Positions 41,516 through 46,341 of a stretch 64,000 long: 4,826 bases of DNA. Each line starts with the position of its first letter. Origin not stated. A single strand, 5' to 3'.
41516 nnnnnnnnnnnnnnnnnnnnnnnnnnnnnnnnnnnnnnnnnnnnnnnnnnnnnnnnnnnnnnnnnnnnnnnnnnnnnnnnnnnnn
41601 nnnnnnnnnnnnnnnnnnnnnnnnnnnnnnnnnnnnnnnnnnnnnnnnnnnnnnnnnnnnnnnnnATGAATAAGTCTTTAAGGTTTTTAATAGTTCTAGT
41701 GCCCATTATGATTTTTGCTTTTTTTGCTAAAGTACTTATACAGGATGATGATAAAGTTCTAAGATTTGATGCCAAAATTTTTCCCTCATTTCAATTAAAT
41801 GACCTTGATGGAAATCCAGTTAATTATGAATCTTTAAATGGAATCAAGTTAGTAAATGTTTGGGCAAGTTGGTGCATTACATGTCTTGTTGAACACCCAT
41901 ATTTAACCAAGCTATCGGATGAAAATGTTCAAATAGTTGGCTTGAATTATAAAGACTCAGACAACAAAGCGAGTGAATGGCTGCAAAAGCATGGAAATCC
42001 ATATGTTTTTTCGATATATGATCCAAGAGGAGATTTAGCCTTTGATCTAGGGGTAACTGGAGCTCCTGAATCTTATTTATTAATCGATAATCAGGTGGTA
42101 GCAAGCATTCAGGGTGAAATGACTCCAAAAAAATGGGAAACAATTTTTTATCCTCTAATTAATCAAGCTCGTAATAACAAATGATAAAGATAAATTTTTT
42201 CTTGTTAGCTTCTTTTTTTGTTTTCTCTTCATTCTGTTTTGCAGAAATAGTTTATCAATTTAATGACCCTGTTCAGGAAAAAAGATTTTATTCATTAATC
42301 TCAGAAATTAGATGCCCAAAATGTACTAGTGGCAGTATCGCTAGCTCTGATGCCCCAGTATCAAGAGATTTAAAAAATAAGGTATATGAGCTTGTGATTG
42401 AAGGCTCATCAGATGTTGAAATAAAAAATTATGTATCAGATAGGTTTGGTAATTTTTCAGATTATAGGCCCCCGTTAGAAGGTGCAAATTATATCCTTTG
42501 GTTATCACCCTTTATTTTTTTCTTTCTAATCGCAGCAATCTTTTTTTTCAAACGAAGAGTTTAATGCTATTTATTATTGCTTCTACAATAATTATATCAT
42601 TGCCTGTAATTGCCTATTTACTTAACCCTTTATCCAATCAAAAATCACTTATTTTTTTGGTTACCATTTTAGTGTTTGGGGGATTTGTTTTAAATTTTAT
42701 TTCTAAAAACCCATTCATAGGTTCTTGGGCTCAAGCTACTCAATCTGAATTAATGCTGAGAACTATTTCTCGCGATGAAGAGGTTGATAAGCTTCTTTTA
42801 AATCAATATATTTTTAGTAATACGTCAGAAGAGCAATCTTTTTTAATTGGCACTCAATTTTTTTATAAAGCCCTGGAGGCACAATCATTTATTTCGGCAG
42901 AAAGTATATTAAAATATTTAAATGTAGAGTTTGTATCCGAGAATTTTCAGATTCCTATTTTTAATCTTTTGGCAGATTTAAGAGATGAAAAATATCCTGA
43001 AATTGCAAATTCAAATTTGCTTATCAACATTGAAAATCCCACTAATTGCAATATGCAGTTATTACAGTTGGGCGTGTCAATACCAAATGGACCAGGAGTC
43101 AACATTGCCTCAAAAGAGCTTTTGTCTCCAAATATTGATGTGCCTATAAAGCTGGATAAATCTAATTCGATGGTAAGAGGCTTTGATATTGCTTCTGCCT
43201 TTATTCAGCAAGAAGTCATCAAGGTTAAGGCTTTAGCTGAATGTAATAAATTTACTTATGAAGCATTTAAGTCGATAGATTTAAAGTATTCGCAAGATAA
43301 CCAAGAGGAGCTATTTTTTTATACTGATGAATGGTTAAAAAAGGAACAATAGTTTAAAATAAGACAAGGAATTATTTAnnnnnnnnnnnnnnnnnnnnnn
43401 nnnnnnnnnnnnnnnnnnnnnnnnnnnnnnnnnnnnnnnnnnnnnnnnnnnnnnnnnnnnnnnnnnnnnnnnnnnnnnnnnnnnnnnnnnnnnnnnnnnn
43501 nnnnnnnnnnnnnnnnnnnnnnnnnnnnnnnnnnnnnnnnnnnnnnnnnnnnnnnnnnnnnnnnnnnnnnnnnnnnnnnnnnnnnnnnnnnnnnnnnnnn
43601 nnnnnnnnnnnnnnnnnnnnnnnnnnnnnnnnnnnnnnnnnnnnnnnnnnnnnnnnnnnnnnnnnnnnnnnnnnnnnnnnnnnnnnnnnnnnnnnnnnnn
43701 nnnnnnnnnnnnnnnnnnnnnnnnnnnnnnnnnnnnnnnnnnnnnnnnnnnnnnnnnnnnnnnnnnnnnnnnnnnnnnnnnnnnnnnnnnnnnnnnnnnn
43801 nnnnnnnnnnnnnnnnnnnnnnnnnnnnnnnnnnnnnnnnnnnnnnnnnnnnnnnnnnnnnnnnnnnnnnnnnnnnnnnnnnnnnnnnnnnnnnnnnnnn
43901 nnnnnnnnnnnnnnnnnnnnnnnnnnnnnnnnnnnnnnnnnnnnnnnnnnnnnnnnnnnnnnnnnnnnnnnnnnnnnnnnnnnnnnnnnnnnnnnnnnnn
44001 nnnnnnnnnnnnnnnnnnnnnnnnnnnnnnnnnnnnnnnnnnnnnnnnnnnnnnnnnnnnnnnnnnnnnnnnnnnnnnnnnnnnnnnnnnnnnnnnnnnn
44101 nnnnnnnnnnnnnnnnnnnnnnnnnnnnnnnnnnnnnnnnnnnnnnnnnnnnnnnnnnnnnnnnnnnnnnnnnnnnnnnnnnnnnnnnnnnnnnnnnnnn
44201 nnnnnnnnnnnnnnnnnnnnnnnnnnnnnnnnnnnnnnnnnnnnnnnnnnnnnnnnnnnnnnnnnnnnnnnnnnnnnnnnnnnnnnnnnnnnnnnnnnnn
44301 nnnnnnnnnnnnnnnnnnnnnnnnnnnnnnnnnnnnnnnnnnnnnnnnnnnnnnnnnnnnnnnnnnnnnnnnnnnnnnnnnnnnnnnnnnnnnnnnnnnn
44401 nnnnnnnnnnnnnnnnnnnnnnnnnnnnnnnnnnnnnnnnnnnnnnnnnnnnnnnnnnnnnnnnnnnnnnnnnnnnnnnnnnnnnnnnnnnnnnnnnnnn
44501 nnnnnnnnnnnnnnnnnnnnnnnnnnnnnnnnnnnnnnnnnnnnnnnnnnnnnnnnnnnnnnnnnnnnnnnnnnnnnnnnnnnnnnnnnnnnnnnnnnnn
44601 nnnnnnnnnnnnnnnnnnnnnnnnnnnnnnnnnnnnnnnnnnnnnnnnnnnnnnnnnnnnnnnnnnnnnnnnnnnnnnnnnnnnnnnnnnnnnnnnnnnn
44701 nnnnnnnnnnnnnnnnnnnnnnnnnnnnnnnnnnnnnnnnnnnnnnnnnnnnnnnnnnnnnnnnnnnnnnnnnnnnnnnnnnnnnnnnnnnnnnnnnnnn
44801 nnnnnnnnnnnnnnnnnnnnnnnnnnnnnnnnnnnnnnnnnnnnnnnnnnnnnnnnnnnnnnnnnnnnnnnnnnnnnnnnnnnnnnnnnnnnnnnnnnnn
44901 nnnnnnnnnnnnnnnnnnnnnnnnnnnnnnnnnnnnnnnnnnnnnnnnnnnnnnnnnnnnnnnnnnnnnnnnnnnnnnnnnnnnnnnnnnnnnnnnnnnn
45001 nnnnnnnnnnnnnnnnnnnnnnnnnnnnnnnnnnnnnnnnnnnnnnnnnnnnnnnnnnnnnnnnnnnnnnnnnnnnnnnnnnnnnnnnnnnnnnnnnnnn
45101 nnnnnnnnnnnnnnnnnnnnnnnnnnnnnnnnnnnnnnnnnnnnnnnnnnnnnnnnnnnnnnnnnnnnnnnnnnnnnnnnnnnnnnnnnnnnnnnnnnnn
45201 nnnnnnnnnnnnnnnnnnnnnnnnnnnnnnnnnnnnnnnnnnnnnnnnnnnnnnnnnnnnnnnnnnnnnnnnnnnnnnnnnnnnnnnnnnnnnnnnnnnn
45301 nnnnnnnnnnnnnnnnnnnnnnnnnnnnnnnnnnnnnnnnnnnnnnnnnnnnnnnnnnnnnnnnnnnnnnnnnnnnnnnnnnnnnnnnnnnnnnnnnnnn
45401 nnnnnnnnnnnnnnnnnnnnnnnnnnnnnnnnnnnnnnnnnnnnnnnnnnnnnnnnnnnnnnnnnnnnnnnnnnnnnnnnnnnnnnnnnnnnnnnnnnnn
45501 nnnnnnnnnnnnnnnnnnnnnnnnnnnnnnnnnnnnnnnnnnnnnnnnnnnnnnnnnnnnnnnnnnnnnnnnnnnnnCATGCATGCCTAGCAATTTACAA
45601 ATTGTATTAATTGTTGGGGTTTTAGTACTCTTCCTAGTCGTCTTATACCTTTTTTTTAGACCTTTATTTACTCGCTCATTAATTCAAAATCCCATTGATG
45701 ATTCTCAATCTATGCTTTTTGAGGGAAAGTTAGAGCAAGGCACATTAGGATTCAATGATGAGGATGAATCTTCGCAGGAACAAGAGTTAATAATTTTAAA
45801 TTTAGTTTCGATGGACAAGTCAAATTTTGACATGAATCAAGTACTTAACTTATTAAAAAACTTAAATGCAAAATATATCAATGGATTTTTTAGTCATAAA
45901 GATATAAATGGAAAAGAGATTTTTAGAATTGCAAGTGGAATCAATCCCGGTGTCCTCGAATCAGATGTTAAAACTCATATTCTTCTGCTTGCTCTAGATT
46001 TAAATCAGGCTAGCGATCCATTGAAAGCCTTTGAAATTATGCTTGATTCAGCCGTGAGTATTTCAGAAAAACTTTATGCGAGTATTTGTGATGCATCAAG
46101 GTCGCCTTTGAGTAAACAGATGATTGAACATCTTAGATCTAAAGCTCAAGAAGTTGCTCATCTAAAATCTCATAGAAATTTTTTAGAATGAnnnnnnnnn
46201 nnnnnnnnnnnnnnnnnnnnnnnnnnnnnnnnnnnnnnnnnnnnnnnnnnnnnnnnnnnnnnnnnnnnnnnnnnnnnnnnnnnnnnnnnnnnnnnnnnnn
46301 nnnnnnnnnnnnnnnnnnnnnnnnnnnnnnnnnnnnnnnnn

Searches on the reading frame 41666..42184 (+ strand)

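Call 27: search_protein_families(library=pfam, proteins=[window:41666-42184:+])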
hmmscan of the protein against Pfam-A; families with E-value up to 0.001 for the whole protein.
window:41666-42184:+ (172 aa): 5 families
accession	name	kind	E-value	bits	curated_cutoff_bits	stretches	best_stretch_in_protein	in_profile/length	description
PF08534.16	Redoxin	-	2.3e-19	70.1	26.6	1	39-152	6-135/148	Redoxin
PF00578.27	AhpC-TSA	-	7.5e-11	42.5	26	1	38-145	4-121/124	AhpC/TSA family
PF00085.26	Thioredoxin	-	9e-05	22.9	23.5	0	60-103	20-66/103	Thioredoxin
PF13905.12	Thioredoxin_8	-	0.00056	20.6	27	1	62-141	5-90/94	Thioredoxin-like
PF13098.12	Thioredoxin_2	-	0.00071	20.3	27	0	61-159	8-102/104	Thioredoxin-like domain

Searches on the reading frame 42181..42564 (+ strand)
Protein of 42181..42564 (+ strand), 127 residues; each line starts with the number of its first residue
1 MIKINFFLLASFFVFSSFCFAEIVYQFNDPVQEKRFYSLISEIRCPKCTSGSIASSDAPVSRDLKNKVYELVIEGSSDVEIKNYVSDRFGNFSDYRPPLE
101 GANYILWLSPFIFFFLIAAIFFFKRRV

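Call 28: search_protein_families(library=pfam, proteins=[window:42181-42564:+])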
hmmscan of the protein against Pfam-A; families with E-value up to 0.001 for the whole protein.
window:42181-42564:+ (127 aa): 1 family
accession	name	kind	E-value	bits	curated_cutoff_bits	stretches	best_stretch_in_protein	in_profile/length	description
PF03918.19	CcmH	-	1.1e-33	116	25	1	12-124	5-117/143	Cytochrome C biogenesis protein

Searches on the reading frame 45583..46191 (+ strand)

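Call 28: search_protein_families(library=pfam, proteins=[window:45583-46191:+])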
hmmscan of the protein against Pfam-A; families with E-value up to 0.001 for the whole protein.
window:45583-46191:+ (202 aa): 1 family
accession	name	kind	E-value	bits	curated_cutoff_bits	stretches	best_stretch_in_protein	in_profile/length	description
PF04354.18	ZipA_C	-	4.5e-15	56.1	23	1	69-186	2-127/128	ZipA, C-terminal FtsZ-binding domain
